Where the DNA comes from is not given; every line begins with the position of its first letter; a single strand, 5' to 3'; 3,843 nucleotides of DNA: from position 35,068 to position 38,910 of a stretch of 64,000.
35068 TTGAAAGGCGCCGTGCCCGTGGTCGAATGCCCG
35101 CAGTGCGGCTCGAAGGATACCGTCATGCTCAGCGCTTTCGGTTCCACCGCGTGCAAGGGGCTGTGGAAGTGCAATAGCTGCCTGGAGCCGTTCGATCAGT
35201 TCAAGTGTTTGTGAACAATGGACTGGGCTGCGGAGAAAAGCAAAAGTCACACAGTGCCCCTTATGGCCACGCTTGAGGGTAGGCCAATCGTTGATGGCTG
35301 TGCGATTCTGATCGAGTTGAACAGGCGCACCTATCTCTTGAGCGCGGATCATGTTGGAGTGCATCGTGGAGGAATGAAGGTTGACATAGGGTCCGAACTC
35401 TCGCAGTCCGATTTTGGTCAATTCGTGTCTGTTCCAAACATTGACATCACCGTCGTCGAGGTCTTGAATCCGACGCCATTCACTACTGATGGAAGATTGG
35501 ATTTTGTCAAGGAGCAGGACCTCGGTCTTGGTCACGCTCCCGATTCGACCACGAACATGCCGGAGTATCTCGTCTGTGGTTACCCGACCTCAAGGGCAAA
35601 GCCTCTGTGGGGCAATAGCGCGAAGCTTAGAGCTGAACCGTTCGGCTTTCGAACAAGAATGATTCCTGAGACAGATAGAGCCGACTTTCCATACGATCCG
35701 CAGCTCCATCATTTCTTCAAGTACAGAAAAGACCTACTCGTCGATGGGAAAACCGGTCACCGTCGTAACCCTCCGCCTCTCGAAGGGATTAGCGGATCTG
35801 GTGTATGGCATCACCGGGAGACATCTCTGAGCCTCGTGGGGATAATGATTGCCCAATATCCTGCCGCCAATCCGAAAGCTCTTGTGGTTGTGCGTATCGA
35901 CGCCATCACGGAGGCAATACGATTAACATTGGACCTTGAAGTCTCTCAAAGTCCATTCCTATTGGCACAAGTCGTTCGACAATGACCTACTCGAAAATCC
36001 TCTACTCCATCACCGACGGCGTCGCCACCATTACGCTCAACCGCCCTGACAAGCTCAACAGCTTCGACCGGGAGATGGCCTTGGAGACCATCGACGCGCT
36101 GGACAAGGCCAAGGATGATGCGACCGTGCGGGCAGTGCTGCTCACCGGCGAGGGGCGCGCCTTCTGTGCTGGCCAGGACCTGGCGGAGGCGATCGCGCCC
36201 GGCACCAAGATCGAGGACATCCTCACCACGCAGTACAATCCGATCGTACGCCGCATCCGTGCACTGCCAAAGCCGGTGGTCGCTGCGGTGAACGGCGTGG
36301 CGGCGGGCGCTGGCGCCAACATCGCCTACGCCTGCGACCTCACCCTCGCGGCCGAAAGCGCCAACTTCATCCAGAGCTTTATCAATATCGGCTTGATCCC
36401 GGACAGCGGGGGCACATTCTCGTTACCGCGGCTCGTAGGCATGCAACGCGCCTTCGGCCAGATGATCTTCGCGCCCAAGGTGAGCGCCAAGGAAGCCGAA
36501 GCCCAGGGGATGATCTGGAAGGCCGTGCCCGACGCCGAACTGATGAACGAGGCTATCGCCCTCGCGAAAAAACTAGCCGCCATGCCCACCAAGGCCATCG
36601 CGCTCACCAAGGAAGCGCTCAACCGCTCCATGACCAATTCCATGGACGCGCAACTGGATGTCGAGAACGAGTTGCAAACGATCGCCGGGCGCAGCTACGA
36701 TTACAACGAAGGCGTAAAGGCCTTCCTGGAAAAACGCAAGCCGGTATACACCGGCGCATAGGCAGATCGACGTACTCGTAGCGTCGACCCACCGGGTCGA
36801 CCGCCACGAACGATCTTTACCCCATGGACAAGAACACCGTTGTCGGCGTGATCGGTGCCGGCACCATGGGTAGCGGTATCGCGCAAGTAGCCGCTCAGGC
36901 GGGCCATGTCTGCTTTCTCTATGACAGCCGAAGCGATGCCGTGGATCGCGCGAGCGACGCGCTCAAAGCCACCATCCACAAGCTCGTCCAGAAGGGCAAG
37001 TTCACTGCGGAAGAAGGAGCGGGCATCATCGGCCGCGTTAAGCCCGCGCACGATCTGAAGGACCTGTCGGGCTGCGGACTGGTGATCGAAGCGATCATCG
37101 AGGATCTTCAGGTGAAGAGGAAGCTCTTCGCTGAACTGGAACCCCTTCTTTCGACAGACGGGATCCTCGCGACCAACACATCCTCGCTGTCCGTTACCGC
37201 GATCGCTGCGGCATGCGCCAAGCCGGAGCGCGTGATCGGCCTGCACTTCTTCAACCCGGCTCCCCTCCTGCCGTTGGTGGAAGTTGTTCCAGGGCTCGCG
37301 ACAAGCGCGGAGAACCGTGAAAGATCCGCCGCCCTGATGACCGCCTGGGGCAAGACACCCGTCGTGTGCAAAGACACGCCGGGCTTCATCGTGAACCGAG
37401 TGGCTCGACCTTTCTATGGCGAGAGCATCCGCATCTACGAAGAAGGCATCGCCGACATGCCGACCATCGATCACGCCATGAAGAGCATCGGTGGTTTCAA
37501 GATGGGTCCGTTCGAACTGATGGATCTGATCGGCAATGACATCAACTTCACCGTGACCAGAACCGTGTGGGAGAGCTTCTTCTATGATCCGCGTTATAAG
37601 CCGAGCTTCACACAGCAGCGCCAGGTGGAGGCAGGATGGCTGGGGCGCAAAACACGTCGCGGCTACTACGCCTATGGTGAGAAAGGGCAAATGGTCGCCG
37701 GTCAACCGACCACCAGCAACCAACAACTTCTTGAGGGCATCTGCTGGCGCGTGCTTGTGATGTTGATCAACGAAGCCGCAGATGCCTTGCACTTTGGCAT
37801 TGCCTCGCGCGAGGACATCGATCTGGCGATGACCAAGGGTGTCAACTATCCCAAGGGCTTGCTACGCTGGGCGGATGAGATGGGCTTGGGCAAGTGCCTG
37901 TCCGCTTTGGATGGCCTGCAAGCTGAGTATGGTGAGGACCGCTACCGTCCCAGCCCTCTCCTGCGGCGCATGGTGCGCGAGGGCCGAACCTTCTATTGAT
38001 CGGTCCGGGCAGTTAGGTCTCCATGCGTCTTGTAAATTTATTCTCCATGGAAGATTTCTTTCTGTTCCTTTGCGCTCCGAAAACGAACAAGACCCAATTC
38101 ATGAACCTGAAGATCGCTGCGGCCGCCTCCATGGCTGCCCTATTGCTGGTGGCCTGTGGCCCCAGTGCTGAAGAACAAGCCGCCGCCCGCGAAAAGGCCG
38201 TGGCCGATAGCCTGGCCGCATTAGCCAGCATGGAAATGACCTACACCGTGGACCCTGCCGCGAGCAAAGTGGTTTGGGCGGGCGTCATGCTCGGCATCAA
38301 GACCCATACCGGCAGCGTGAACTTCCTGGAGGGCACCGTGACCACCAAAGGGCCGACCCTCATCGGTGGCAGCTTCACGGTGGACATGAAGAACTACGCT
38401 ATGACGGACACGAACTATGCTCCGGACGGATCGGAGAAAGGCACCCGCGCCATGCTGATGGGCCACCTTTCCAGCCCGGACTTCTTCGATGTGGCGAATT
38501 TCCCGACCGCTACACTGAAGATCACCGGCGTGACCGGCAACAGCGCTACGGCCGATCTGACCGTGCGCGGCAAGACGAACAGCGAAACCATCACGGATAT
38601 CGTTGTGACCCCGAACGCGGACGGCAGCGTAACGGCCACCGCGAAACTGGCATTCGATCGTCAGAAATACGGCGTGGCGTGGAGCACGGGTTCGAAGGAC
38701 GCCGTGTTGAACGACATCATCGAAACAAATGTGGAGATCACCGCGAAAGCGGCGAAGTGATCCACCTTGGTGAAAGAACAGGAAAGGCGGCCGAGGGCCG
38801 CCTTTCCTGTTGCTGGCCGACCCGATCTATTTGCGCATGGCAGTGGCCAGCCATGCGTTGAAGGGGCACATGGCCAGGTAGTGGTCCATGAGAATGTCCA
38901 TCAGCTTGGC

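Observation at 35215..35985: Low-GC trypsin-like serine protease gene inserted precisely at the paaD/paaG junction, flanked by a 6-bp ACAATG duplication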

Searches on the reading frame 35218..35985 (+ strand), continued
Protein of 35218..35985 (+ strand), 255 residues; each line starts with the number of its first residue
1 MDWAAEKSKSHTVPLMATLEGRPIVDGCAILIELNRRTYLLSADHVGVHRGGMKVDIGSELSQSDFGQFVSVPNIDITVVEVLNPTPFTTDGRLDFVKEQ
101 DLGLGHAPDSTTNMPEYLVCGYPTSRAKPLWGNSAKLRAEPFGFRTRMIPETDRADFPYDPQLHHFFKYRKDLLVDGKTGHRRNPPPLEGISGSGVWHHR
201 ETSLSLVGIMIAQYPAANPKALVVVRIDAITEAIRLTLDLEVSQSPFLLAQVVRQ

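Call 73: get_annotated_region(hit=H3, flank=5000)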
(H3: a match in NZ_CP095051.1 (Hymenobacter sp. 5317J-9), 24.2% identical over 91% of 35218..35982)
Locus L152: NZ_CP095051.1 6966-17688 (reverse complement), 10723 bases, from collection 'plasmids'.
description: Hymenobacter sp. 5317J-9 plasmid unnamed1, complete sequence
organism: Hymenobacter sp. 5317J-9 (NCBI taxid 2932250)
taxonomy: Bacteria; Bacteroidota; Cytophagia; Cytophagales; Hymenobacteraceae; Hymenobacter; Hymenobacter sp. 5317J-9
host: -; source: single cell,air; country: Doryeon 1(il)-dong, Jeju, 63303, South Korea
typing (MOB-suite, as given by PLSDB): non-mobilizable
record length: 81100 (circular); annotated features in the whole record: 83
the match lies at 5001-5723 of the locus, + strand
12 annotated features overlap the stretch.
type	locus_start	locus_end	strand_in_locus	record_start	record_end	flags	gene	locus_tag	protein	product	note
CDS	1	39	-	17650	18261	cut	-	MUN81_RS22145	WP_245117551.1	hypothetical protein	-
CDS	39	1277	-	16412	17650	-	-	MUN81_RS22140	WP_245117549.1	TolC family protein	GO:0055085 - transmembrane transport [Evidence IEA]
CDS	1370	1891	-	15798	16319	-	-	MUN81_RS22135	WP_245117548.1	heavy metal-binding domain-containing protein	-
CDS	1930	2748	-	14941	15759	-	-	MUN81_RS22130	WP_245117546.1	DUF305 domain-containing protein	-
CDS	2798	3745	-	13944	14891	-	-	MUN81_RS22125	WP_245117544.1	heavy metal-binding domain-containing protein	-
CDS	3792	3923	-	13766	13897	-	-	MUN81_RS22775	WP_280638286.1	hypothetical protein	-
CDS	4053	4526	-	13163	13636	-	-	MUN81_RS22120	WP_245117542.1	hypothetical protein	-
CDS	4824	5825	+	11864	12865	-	-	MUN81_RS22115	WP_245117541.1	serine protease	-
CDS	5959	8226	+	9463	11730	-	-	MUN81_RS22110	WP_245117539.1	heavy metal translocating P-type ATPase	GO:0006812 - monoatomic cation transport [Evidence IEA]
CDS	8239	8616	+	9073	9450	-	-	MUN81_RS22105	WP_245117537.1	cupredoxin domain-containing protein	-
CDS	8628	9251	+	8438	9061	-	-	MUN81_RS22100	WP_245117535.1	AraC family transcriptional regulator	-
CDS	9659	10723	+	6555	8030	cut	-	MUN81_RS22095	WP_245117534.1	hypothetical protein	-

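Call 76: find_homologous_proteins(query=A4, max_evalue=1e-20)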
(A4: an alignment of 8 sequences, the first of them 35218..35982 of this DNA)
Query A4 (8 sequences) (255 aa, profile of the alignment): 42 proteins with E <= 1e-20 among 8000 candidates.
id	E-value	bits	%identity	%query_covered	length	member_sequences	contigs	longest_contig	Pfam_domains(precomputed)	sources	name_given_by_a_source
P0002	3.7e-102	359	54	93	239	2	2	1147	-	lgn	-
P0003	1.5e-98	347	43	96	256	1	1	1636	-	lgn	-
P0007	2.4e-94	333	28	92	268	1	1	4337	-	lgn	-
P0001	2.2e-82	294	100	80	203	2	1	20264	-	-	-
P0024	3.9e-41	159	24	67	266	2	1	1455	-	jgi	jgi:hypothetical protein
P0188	1.7e-40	157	23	87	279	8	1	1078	-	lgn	-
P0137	1.2e-36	144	26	93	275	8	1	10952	-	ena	-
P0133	2.4e-35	140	24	97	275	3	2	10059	-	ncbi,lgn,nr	ncbi:MAG: hypothetical protein HKN51_14770 [Saprospiraceae bacterium]|nr:hypothetical protein [Sapro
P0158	2.6e-35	140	25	95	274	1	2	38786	-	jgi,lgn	jgi:hypothetical protein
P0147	6.2e-35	138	25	92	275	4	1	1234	-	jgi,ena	-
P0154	6.4e-35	138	24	87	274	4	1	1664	-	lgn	-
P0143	1.2e-34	138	27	96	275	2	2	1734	-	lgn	-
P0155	1.5e-34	137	27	90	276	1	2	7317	-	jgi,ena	jgi:hypothetical protein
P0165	1.6e-34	137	28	89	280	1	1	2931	-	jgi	jgi:hypothetical protein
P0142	1.6e-34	137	25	98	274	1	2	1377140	-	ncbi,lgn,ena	-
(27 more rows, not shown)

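Call 80: search_protein_families(library=pfam, alignment_id=A2, max_evalue=0.01)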
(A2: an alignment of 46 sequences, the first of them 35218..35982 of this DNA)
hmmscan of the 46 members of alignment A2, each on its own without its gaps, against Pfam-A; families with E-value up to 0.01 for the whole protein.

A. member 1, window:35218-35982:+ (255 aa): 0 families

B. families by the number of members that match (of 46 scanned): 2 families
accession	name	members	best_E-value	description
PF13365.12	Trypsin_2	23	2.2e-05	Trypsin-like peptidase domain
PF00089.32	Trypsin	5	0.00016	Trypsin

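Call 81: search_protein_families(library=padloc, alignment_id=A2, max_evalue=0.001)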
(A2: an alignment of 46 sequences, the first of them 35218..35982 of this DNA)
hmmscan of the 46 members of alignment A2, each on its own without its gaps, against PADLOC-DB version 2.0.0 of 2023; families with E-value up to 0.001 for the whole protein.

A. member 1, window:35218-35982:+ (255 aa): 1 family
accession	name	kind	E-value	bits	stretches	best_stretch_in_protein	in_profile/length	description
PDLC03855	LmuA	-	7.3e-07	26.8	1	7-236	6-197/425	-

B. families by the number of members that match (of 46 scanned): 3 families
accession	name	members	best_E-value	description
PDLC03855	LmuA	32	3.6e-18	-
PDLC03785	RT_UG9_large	2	2.5e-06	DRT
PDLC02959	RT-Protease_XI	2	0.0005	single gene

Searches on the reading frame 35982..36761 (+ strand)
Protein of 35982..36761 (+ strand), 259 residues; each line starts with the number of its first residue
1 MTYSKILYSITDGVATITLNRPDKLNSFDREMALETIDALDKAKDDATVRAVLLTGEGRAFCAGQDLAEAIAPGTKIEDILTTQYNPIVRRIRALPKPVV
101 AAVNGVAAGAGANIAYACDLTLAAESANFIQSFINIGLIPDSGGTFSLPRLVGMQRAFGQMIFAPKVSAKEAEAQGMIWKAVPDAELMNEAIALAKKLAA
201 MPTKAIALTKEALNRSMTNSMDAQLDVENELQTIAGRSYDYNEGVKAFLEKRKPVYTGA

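Call 5: search_protein_families(library=pfam, proteins=[window:35982-36761:+], max_evalue=0.01)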
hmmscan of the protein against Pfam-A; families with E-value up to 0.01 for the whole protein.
window:35982-36761:+ (259 aa): 2 families
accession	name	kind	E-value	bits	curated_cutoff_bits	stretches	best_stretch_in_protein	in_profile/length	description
PF00378.25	ECH_1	-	3.5e-71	239.9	27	1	11-258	3-250/251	Enoyl-CoA hydratase/isomerase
PF16113.10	ECH_2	-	1.7e-32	113.7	27.2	1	15-153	2-144/335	Enoyl-CoA hydratase/isomerase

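Call 78: search_protein_families(library=ncbifam, proteins=[window:35982-36761:+], max_evalue=1e-10)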
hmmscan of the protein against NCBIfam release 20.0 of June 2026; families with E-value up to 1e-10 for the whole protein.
window:35982-36761:+ (259 aa): 68 families (the best 25 are shown)
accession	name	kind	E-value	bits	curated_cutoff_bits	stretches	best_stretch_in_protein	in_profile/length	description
TIGR02280.1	PaaB1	equivalog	9.2e-102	339.9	345.15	1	6-258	1-255/256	2-(1,2-epoxy-1,2-dihydrophenyl)acetyl-CoA isomerase PaaG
NF004635.0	PRK05981.1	equivalog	1.8e-75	253.9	351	1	1-258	1-265/266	enoyl-CoA hydratase/isomerase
NF006109.0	PRK08260.1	subfamily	7.7e-61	205.9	320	1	1-258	1-277/296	enoyl-CoA hydratase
NF046063.1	oxepin_alt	equivalog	1.2e-59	201.9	300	1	11-254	7-253/254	oxepin-CoA hydrolase, alternative type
NF006699.0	PRK09245.1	subfamily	2.7e-59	200.6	354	1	6-258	5-265/266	crotonase/enoyl-CoA hydratase family protein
NF005700.0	PRK07511.1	subfamily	2e-57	194.7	274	1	6-257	5-259/260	enoyl-CoA hydratase family protein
NF004725.0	PRK06072.1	equivalog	1.4e-56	192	293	1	11-258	7-247/248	enoyl-CoA hydratase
NF004857.0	PRK06210.1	equivalog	1.9e-56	191.5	341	1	2-258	6-274/275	enoyl-CoA hydratase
NF006107.0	PRK08258.1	equivalog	2e-56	191.3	330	1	5-258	18-276/277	enoyl-CoA hydratase family protein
NF006007.0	PRK08138.1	subfamily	6.8e-55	186.2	355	1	10-258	14-260/261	enoyl-CoA hydratase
NF051848.1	EnCoAHydtEchA19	equivalog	3.2e-54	184.2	400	1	12-258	8-257/258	enoyl-CoA hydratase EchA19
NF005802.0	PRK07657.1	equivalog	5.2e-54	183.5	363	1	8-258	7-259/260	enoyl-CoA hydratase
NF004475.0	PRK05809.1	subfamily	7.1e-54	183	394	1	1-256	1-257/260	short-chain-enoyl-CoA hydratase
NF050134.1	TdecoylIsomFabM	equivalog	1e-53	182.5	400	1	3-258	1-260/261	trans-2-decenoyl-ACP isomerase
NF004517.0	PRK05862.1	equivalog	9.5e-53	179.3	396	1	1-257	1-255/257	enoyl-CoA hydratase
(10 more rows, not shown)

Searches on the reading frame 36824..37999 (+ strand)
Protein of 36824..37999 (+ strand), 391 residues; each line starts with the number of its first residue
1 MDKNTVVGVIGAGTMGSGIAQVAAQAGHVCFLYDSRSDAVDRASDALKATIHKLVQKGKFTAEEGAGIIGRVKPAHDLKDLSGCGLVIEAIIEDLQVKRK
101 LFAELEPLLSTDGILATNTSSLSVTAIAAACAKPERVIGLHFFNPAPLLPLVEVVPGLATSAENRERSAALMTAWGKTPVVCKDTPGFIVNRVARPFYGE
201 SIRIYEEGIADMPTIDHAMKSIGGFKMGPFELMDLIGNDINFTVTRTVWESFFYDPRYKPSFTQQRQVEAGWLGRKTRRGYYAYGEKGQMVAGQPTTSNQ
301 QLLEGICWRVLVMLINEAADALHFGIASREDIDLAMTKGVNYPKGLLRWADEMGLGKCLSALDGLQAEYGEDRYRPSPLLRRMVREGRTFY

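Call 5: search_protein_families(library=pfam, proteins=[window:36824-37999:+], max_evalue=0.01)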
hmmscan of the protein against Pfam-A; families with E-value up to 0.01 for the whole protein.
window:36824-37999:+ (391 aa): 4 families
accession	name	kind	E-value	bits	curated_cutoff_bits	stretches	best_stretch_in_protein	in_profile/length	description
PF02737.24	3HCDH_N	-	1.6e-60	204.5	22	1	7-185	2-180/180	3-hydroxyacyl-CoA dehydrogenase, NAD binding domain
PF00725.27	3HCDH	-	1.2e-48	164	22.1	2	187-284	1-97/97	3-hydroxyacyl-CoA dehydrogenase, C-terminal domain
PF03446.21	NAD_binding_2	-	0.00012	22.6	21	1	7-49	2-43/161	NAD binding domain of 6-phosphogluconate dehydrogenase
PF03807.23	F420_oxidored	-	0.003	18.5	21.6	1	7-50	2-47/94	NADP oxidoreductase coenzyme F420-dependent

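Call 78: search_protein_families(library=ncbifam, proteins=[window:36824-37999:+], max_evalue=1e-10)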
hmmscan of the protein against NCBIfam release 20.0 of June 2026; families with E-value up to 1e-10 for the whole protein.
window:36824-37999:+ (391 aa): 19 families
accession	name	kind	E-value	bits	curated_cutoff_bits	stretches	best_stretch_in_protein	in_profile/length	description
NF006124.0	PRK08268.1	subfamily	1.2e-161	539.1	508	2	3-298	6-301/507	3-hydroxyacyl-CoA dehydrogenase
TIGR02279.1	PaaC-3OHAcCoADH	equivalog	5.1e-151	503.9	669.4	2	4-300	5-301/503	3-hydroxyacyl-CoA dehydrogenase PaaH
NF004474.0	PRK05808.1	subfamily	2.8e-108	361.5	408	2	6-284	5-282/283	3-hydroxybutyryl-CoA dehydrogenase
NF005715.0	PRK07530.1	equivalog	3.5e-95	318.8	420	2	6-287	6-286/292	3-hydroxybutyryl-CoA dehydrogenase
NF005875.0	PRK07819.1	subfamily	2.4e-92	309.4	319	2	5-284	6-286/287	3-hydroxybutyryl-CoA dehydrogenase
NF006722.0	PRK09260.1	equivalog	2.3e-82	276.5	429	2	7-290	5-287/289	3-hydroxyacyl-CoA dehydrogenase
NF008727.0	PRK11730.1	equivalog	1.9e-70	238.1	870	1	6-391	315-714/717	fatty acid oxidation complex subunit alpha FadB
NF008363.0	PRK11154.1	equivalog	1.1e-69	235.3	869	1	6-391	311-706/708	fatty acid oxidation complex subunit alpha FadJ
NF004699.0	PRK06035.1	equivalog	5.3e-69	232.6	500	1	5-279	4-280/294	3-hydroxyacyl-CoA dehydrogenase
NF006125.0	PRK08269.1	equivalog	4.4e-59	200.2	427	1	3-286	4-298/334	3-hydroxybutyryl-CoA dehydrogenase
TIGR02437.1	FadB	equivalog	6.2e-59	200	933.55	1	4-391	313-714/714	fatty acid oxidation complex subunit alpha FadB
TIGR02441.1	fa_ox_alpha_mit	equivalog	1.6e-57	195.1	964.65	1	6-391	337-737/737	fatty acid oxidation complex subunit alpha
TIGR02440.1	FadJ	equivalog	5.4e-56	190.2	968.45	1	6-391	306-699/699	fatty acid oxidation complex subunit alpha FadJ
NF006143.0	PRK08293.1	equivalog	8.4e-51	173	312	1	7-286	7-289/291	3-hydroxyacyl-CoA dehydrogenase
NF042925.1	FHMPC_DH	equivalog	6.3e-50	170.2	500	1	7-287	3-283/304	5-formyl-3-hydroxy-2-methylpyridine 4-carboxylate 5-dehydrogenase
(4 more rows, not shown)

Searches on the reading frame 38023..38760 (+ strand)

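Call 5: search_protein_families(library=pfam, proteins=[window:38023-38760:+], max_evalue=0.01)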
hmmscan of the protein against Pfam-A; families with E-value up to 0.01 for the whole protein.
window:38023-38760:+ (245 aa): 1 family
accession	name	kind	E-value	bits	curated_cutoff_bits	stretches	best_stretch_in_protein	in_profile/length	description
PF04264.18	YceI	-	2.9e-23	83.4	23.7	1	74-241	1-146/150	YceI-like domain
